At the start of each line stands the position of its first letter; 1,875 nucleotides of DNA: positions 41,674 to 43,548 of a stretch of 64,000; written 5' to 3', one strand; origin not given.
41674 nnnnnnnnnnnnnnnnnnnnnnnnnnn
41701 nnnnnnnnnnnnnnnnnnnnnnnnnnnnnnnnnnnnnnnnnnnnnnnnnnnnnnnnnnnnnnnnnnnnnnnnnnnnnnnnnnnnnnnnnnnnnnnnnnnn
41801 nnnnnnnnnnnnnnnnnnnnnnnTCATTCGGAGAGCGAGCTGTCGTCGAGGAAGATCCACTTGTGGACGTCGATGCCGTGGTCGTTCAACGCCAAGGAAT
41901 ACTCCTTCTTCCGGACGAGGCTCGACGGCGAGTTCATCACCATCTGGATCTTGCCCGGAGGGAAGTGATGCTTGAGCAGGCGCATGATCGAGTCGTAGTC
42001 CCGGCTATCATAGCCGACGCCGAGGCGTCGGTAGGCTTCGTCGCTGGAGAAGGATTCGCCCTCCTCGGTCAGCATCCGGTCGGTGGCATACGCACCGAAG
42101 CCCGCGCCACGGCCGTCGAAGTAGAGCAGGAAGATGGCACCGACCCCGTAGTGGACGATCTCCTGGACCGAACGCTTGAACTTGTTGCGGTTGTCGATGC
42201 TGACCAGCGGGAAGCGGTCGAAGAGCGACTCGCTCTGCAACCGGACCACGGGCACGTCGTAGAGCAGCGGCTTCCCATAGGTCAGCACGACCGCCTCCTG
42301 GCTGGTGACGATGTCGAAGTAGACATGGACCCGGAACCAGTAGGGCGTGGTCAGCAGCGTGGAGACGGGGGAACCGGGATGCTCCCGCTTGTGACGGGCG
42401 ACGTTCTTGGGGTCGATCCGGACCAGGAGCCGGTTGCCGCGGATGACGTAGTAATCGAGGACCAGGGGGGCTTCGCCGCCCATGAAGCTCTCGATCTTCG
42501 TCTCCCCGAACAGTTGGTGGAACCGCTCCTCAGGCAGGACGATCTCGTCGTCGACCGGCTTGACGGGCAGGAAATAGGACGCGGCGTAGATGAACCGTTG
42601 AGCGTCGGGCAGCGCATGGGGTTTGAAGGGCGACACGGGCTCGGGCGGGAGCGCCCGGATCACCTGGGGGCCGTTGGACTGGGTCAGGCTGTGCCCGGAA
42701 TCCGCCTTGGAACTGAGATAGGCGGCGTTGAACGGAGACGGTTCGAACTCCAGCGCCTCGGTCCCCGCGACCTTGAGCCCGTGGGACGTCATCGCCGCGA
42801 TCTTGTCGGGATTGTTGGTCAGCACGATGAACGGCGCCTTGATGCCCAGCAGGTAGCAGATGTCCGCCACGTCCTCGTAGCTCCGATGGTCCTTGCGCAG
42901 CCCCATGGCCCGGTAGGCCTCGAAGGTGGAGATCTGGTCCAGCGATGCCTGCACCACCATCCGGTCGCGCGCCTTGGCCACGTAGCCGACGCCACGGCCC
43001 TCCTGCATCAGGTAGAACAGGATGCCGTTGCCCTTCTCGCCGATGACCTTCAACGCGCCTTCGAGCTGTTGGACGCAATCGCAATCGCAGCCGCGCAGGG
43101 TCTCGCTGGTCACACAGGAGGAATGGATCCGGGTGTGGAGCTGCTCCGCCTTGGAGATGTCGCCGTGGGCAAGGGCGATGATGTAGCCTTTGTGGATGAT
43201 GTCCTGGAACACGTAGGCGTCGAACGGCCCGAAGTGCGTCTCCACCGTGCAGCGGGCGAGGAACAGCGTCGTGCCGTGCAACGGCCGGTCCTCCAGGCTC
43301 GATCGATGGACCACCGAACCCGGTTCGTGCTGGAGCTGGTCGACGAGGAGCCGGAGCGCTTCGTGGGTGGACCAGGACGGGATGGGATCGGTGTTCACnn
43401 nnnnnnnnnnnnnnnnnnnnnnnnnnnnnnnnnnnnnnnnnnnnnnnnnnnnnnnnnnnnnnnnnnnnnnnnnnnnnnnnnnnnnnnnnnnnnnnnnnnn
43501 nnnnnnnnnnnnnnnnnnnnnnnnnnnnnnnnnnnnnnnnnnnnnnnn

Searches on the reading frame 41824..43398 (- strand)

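Call 74: search_protein_families(library=pfam, proteins=[window:41824-43398:-], max_evalue=0.0001)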
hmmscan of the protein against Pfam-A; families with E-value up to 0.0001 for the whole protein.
window:41824-43398:- (524 aa): 1 family
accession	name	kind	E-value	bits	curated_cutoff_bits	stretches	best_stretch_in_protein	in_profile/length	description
PF00925.25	GTP_cyclohydro2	-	6.2e-50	169.4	23.3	2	49-212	5-162/165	GTP cyclohydrolase II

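Call 79: search_protein_families(library=ncbifam, proteins=[window:41824-43398:-], max_evalue=0.00001)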
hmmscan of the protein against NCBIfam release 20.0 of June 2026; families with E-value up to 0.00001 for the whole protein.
window:41824-43398:- (524 aa): 7 families
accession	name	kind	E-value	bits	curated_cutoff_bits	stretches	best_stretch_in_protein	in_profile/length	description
NF001591.0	PRK00393.1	subfamily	6.9e-52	175.7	148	2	48-240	8-196/199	GTP cyclohydrolase II RibA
NF006803.0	PRK09311.1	equivalog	3.7e-49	167.6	569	2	49-241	217-407/417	bifunctional 3,4-dihydroxy-2-butanone-4-phosphate synthase/GTP cyclohydrolase II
NF006806.0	PRK09319.1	equivalog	1.3e-45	156.1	764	1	48-246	220-417/561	bifunctional 3,4-dihydroxy-2-butanone-4-phosphate synthase/GTP cyclohydrolase II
NF006805.0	PRK09318.1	equivalog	5.6e-40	137.5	486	2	48-239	196-381/387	bifunctional 3,4-dihydroxy-2-butanone-4-phosphate synthase/GTP cyclohydrolase II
TIGR00505.1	ribA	equivalog_domain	2.6e-39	134.7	205.85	1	51-236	7-189/191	GTP cyclohydrolase II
NF006456.0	PRK08815.1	equivalog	1.1e-38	133.6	464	2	75-238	205-365/376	GTP cyclohydrolase II RibA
NF010626.1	PRK14019.1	equivalog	1.8e-11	43.6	513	1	50-213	211-360/364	bifunctional 3,4-dihydroxy-2-butanone-4-phosphate synthase/GTP cyclohydrolase II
